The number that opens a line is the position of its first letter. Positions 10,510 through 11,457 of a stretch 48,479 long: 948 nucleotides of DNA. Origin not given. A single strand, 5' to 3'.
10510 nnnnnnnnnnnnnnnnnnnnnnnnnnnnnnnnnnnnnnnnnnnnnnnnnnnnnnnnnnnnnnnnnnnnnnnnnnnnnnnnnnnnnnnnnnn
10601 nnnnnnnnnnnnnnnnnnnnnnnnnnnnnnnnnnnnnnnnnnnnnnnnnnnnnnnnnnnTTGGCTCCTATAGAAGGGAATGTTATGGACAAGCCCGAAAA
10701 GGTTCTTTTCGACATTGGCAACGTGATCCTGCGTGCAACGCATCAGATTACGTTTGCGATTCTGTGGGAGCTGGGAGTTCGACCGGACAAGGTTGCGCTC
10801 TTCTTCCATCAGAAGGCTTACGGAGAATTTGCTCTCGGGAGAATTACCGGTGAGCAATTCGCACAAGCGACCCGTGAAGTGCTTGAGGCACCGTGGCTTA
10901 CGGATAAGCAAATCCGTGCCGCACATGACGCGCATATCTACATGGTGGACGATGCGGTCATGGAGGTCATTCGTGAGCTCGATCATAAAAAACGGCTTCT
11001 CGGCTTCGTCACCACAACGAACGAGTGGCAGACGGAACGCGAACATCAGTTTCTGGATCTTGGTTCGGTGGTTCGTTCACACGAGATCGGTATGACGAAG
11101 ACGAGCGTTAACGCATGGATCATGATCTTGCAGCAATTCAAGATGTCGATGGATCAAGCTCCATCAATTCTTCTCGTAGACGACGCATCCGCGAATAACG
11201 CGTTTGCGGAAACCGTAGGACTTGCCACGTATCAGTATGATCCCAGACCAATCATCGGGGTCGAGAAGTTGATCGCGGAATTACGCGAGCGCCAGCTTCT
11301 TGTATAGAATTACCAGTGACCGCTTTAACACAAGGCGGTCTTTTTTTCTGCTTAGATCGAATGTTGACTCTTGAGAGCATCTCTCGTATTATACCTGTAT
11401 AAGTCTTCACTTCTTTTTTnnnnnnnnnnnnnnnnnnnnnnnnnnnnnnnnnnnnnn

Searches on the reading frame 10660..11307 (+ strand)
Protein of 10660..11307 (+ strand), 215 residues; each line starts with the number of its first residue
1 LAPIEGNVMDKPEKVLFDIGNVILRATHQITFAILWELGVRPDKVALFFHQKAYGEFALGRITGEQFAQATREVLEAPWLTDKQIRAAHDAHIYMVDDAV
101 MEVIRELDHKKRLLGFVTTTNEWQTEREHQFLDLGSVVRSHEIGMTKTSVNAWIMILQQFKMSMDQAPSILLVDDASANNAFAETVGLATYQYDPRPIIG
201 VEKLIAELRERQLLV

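Call 8: search_protein_families(library=pfam, proteins=[window:10660-11307:+])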
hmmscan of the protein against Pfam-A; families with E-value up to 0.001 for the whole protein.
window:10660-11307:+ (215 aa): 0 families

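Call 83: search_protein_families(library=ncbifam, proteins=[window:10660-11307:+], max_evalue=0.1)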
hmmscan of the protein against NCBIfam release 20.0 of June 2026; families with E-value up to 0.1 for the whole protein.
window:10660-11307:+ (215 aa): 2 families
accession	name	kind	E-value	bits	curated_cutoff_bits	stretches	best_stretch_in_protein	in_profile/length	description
NF006991.0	PRK09456.1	equivalog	9.7e-07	28.7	295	1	16-192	4-183/199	glucose-1-phosphatase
TIGR01681.1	HAD-SF-IIIC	subfamily_domain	0.096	13.5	35.75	0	98-181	35-126/132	HAD-IIIC family phosphatase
